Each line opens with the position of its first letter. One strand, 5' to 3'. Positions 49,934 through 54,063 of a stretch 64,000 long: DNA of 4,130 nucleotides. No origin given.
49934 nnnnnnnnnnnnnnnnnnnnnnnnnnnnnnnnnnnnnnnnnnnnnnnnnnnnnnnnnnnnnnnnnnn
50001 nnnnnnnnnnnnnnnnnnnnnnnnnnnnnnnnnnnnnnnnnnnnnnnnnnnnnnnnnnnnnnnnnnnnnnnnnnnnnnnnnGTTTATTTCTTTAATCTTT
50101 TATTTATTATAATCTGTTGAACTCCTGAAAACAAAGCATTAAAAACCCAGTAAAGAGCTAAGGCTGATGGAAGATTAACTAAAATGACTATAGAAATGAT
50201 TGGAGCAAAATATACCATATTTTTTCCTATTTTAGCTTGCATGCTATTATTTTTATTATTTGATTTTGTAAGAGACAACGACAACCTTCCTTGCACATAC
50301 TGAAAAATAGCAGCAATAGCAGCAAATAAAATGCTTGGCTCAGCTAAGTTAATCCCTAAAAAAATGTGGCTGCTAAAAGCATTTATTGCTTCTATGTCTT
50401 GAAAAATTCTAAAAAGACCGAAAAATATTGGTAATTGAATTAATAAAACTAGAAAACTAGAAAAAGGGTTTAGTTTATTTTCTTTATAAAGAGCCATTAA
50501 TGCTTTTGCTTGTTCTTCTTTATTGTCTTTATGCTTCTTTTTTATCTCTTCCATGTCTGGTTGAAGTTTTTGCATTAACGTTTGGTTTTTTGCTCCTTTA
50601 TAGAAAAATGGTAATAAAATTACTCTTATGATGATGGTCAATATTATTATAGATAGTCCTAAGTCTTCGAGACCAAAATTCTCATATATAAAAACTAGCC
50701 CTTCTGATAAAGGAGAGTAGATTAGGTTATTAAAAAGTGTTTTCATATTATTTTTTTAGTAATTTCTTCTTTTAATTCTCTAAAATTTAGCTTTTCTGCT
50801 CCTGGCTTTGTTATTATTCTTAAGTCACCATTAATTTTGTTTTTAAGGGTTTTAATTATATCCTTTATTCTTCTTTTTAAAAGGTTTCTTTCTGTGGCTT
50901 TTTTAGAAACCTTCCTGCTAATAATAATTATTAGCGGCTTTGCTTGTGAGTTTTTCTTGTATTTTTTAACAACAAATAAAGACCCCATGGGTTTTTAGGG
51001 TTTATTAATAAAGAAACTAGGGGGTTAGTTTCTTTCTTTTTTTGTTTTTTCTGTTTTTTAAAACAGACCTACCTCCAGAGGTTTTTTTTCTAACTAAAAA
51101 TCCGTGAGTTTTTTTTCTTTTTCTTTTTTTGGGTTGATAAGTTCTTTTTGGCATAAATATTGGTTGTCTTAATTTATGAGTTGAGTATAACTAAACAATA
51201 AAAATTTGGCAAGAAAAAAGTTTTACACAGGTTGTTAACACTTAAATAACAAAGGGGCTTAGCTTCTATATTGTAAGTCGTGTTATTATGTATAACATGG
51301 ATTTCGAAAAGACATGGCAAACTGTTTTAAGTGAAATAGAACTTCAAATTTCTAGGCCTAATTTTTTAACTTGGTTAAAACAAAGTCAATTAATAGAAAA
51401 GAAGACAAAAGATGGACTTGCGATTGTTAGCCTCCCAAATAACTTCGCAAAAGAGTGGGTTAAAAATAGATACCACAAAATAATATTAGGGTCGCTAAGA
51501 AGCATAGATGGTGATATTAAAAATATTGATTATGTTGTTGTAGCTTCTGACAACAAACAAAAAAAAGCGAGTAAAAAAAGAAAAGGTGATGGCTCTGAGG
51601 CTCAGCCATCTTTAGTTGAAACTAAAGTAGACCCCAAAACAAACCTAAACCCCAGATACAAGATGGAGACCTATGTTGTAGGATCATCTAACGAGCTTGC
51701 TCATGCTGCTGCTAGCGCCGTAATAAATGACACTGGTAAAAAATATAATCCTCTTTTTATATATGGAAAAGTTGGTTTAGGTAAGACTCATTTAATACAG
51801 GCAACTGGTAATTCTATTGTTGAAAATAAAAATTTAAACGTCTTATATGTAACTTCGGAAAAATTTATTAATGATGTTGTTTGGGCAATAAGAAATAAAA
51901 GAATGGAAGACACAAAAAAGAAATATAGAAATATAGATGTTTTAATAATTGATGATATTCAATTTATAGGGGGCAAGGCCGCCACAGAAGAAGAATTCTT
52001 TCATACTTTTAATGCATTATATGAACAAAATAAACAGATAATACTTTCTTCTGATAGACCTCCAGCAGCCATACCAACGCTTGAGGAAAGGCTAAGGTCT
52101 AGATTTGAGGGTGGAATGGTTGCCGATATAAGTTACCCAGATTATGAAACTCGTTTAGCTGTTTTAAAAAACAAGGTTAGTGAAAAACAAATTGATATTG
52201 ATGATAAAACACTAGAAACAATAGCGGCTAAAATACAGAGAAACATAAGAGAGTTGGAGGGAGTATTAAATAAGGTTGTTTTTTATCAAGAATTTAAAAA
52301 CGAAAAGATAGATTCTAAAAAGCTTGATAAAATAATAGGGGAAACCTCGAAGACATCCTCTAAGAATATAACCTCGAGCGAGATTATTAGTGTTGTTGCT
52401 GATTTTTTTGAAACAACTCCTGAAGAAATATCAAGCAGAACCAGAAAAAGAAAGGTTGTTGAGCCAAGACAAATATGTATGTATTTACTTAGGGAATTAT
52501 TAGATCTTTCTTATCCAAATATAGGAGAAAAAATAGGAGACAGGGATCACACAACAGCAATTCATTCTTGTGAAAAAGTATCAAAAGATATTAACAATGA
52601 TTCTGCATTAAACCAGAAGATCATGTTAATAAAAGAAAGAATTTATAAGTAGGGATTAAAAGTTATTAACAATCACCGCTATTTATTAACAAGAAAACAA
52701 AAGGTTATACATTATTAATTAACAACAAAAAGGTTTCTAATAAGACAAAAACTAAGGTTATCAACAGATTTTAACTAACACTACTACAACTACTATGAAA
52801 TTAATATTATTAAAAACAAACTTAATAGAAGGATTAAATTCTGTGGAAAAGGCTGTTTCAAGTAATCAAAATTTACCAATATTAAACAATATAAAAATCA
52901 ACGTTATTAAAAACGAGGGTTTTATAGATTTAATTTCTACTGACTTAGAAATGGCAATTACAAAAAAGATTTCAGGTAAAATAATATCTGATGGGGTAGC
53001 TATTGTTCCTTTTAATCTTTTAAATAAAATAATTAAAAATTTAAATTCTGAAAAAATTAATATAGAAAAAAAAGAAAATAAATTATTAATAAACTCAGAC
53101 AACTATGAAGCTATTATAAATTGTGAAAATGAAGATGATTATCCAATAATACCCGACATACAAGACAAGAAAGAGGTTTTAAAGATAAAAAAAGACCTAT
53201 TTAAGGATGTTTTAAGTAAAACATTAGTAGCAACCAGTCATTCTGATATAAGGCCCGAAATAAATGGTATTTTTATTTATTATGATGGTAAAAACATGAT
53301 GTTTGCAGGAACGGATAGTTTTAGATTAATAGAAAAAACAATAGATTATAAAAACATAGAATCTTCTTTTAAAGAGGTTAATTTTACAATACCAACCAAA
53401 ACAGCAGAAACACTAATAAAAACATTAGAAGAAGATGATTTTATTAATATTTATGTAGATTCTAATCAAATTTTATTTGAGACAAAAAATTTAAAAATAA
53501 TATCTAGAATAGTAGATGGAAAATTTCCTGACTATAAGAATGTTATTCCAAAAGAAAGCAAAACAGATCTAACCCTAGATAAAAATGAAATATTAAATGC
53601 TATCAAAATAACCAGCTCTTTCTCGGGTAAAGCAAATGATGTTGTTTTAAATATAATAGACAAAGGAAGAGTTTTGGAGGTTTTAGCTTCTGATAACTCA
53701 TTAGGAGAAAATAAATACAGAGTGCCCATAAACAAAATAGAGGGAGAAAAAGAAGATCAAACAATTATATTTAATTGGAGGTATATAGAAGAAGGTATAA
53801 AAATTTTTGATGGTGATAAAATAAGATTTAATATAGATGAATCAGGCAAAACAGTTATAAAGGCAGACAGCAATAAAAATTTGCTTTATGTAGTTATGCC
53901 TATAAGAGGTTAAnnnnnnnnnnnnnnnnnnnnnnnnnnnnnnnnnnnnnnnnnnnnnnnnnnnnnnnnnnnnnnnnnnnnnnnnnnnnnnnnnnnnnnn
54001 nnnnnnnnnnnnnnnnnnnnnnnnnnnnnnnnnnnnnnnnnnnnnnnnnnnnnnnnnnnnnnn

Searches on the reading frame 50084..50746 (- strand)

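Call 29: search_protein_families(library=pfam, proteins=[window:50084-50746:-], max_evalue=0.00001)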
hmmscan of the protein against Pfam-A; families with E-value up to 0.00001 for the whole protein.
window:50084-50746:- (220 aa): 1 family
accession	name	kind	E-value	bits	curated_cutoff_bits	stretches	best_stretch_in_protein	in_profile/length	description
PF02096.25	60KD_IMP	-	4.1e-47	160.6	35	1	30-216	2-163/163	60Kd inner membrane protein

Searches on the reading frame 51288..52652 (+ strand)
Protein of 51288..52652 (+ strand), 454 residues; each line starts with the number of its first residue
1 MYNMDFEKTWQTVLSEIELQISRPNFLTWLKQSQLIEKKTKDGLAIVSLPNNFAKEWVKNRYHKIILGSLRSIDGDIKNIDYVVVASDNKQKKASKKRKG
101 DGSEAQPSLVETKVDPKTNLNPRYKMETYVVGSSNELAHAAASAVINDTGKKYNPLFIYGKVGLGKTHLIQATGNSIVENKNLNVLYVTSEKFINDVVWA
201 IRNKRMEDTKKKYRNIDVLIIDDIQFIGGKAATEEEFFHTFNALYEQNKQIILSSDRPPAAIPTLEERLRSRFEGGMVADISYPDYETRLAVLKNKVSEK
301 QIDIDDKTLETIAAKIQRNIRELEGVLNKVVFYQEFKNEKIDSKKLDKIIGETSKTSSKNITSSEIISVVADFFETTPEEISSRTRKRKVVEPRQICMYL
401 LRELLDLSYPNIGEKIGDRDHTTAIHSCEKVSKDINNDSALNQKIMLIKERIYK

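Call 29: search_protein_families(library=pfam, proteins=[window:51288-52652:+], max_evalue=0.00001)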
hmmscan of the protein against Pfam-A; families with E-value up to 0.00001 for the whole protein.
window:51288-52652:+ (454 aa): 5 families
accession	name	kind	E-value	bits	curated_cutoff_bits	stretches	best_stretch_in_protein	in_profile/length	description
PF00308.24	Bac_DnaA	-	2.9e-65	219.8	23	1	120-279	1-161/162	Bacterial DnaA ATPAse domain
PF08299.17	Bac_DnaA_C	-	9.3e-28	96.5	31.5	1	365-431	3-69/69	Bacterial dnaA protein helix-turn-helix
PF11638.13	DnaA_N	-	1.1e-12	47.9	24.6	1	8-70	2-63/65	DnaA N-terminal domain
PF01695.23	IstB_IS21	-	1.2e-10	41.8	24.1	1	156-257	95-194/238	IstB-like ATP binding protein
PF00004.35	AAA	-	4e-06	27.7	21.2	0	157-270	2-124/131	ATPase family associated with various cellular activities (AAA)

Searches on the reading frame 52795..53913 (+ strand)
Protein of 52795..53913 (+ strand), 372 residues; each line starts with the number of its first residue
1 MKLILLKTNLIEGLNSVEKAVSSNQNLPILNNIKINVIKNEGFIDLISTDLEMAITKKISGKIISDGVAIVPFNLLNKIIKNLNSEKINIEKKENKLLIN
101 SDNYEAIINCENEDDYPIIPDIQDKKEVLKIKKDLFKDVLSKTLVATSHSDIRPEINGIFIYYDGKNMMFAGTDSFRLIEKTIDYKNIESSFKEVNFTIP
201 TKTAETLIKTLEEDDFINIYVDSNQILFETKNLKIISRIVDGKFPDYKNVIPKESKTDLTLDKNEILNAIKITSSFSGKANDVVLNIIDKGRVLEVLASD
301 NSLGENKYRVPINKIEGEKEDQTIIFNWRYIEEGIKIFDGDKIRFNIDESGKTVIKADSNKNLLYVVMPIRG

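Call 29: search_protein_families(library=pfam, proteins=[window:52795-53913:+], max_evalue=0.00001)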
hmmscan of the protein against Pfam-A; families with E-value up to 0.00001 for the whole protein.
window:52795-53913:+ (372 aa): 3 families
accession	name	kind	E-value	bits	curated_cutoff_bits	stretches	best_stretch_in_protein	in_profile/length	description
PF02767.21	DNA_pol3_beta_2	-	4e-26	92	27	1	131-246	2-116/116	DNA polymerase III beta subunit, central domain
PF00712.24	DNA_pol3_beta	-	8.6e-22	78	24.4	1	1-120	1-120/120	DNA polymerase III beta subunit, N-terminal domain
PF02768.20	DNA_pol3_beta_3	-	2.2e-13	50.5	27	1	248-371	1-121/121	DNA polymerase III beta subunit, C-terminal domain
